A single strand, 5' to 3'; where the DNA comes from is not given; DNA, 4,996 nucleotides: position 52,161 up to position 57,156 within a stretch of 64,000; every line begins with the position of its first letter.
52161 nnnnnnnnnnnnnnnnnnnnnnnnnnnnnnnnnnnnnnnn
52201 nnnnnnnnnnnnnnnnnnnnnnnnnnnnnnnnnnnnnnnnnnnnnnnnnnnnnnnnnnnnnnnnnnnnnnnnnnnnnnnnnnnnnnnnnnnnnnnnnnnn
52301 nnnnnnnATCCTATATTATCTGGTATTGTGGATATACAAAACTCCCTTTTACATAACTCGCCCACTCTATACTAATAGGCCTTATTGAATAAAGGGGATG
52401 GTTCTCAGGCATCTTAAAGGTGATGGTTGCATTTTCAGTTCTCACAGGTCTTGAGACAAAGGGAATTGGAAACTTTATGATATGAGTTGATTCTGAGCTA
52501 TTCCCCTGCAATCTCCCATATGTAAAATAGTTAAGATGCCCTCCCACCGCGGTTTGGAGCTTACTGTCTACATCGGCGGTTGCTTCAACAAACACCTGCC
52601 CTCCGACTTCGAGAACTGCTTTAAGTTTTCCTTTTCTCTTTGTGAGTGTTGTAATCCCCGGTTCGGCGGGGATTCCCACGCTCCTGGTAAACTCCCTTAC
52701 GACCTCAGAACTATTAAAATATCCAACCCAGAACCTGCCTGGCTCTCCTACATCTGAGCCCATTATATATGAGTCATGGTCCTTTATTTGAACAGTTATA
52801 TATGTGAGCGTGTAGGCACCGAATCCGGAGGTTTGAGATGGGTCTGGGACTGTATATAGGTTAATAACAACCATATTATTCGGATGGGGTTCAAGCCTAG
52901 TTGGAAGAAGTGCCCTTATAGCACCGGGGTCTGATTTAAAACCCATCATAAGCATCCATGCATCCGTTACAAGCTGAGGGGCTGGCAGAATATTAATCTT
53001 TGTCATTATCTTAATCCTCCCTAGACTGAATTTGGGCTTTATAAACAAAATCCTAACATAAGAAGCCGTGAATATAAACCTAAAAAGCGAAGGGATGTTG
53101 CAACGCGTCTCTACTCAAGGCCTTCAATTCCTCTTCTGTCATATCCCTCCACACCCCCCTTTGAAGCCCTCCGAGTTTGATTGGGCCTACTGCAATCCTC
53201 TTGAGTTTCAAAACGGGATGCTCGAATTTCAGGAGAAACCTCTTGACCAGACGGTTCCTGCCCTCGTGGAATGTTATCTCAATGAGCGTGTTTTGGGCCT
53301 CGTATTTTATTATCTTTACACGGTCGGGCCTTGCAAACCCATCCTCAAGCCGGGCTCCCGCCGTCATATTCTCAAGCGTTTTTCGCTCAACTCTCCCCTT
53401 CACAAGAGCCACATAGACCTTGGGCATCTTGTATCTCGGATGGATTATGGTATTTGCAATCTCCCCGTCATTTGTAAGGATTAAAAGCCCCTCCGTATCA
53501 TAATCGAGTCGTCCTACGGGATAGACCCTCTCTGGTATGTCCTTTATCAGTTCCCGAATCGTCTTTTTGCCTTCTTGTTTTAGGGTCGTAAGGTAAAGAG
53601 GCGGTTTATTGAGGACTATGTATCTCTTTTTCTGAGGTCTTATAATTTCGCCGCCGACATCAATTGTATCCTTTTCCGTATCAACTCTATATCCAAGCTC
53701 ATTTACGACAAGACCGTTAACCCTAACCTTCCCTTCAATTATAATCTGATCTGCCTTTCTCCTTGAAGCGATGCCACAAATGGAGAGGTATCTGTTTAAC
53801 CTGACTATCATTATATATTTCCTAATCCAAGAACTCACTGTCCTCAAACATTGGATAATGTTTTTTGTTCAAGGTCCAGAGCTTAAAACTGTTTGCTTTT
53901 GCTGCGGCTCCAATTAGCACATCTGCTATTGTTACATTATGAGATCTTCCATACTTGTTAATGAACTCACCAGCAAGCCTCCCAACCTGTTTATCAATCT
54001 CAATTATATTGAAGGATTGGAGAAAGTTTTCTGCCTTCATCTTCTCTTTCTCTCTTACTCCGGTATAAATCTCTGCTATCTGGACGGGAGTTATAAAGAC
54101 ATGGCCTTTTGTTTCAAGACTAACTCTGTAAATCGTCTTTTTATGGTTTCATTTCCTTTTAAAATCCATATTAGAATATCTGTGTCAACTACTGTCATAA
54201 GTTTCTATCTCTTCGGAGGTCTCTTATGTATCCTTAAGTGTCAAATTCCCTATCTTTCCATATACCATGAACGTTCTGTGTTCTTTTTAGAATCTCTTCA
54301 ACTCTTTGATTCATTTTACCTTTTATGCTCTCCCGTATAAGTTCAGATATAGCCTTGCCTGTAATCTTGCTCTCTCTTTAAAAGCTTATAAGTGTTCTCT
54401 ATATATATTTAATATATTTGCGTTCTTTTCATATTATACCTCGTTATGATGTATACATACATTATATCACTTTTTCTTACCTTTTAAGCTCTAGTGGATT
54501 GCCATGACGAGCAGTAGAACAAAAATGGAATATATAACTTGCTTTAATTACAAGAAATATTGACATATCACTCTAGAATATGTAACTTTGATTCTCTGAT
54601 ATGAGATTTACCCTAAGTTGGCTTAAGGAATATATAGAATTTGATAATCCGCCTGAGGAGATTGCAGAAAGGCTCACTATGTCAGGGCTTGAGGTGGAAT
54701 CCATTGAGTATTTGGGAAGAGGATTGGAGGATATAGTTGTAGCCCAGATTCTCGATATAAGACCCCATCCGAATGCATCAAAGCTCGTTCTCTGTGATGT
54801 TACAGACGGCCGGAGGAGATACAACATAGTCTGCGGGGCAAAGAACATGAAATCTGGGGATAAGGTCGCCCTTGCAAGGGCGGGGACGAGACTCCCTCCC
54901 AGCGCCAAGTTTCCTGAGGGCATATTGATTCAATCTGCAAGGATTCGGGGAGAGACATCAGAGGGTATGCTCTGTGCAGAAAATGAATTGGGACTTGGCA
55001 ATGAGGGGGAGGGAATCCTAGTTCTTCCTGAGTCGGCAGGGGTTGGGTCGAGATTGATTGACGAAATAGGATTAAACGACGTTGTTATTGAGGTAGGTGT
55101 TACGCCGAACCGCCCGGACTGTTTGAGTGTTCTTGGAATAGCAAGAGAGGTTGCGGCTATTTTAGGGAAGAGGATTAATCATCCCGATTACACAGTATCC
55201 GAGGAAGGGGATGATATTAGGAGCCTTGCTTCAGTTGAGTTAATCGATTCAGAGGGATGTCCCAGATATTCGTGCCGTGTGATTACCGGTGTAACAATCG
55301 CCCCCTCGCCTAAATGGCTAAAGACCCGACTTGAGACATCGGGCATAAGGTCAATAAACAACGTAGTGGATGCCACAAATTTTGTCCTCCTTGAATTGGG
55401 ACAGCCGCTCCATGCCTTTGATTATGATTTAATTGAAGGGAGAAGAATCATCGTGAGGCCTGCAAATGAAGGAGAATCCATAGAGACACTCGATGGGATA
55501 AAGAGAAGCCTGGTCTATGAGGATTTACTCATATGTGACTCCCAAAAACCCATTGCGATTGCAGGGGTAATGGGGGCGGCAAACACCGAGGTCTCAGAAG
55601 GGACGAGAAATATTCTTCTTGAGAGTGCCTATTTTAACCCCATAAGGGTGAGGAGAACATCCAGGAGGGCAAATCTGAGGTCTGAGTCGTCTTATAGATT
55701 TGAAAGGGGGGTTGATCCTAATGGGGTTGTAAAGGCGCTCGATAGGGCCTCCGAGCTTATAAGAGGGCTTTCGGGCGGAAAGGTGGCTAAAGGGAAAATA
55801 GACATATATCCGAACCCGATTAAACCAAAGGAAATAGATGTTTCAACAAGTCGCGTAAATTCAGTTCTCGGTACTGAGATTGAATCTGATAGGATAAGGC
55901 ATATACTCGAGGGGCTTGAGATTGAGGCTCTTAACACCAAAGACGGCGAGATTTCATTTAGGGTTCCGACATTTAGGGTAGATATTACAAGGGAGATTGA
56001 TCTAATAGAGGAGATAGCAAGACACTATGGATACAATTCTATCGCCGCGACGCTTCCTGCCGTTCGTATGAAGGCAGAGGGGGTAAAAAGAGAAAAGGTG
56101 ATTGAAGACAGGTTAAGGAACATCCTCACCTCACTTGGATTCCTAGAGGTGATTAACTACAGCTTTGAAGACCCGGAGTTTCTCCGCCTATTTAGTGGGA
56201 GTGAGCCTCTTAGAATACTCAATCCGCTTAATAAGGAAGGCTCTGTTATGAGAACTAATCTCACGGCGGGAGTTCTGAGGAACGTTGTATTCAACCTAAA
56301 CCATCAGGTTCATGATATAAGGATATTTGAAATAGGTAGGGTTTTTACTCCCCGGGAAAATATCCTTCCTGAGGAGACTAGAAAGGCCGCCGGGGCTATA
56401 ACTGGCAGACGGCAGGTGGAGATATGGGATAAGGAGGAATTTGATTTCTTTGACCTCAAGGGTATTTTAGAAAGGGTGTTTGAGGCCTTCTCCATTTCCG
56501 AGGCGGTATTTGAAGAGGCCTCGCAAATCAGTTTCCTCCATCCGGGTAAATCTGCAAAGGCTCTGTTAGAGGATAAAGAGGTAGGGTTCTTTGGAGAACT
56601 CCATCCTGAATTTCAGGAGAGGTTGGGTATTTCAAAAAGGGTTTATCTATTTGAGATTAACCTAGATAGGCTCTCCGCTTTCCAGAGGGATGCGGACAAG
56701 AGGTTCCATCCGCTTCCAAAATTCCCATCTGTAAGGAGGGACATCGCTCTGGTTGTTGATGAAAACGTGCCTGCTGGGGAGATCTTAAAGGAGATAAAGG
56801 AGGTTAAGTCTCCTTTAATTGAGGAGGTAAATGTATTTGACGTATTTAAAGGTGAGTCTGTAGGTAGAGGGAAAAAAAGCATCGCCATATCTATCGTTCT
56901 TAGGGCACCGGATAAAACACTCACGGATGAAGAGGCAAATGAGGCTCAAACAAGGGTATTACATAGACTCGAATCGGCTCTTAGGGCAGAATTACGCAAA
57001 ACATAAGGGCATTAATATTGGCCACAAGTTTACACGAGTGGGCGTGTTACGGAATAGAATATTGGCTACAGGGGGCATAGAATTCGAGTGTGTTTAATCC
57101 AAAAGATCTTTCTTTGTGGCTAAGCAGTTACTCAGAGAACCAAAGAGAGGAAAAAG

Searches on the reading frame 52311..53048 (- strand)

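Call 35: search_protein_families(library=pfam, proteins=[window:52311-53048:-], max_evalue=0.001)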
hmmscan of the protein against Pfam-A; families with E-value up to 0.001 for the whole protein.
window:52311-53048:- (245 aa): 1 family
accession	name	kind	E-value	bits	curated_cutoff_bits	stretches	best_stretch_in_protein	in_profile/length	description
PF06314.16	ADC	-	3.8e-15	56.5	29.8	1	26-237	19-226/238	Acetoacetate decarboxylase (ADC)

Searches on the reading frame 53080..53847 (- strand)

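Call 35: search_protein_families(library=pfam, proteins=[window:53080-53847:-], max_evalue=0.001)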
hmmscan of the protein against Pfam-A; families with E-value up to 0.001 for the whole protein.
window:53080-53847:- (255 aa): 2 families
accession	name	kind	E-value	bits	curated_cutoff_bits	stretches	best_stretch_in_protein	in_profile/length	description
PF00849.27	PseudoU_synth_2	-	2.8e-20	73.5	26.8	1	76-205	2-150/152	RNA pseudouridylate synthase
PF01479.30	S4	-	1.8e-10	40.8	22.8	1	15-60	1-46/48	S4 domain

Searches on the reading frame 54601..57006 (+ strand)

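Call 35: search_protein_families(library=pfam, proteins=[window:54601-57006:+], max_evalue=0.001)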
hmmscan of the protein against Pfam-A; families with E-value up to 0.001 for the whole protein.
window:54601-57006:+ (801 aa): 6 families
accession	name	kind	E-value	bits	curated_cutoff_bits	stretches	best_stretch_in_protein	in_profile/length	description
PF03483.22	B3_4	-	4.7e-71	238.4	29.3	1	220-391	2-173/174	B3/4 domain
PF17759.6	tRNA_synthFbeta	-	6.8e-63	212.4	22.4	1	481-688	1-214/214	Phenylalanyl tRNA synthetase beta chain CLM domain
PF03147.19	FDX-ACB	-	4.7e-31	107.5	31.1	1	706-799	1-94/94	Ferredoxin-fold anticodon binding domain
PF03484.21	B5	-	1.8e-22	79.7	28.6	1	412-478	1-67/67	tRNA synthetase B5 domain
PF01588.26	tRNA_bind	-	1.7e-16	60.5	27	1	45-150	1-95/96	Putative tRNA binding domain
PF01409.25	tRNA-synt_2d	-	1.6e-05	25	19.8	1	484-695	5-226/246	tRNA synthetases class II core domain (F)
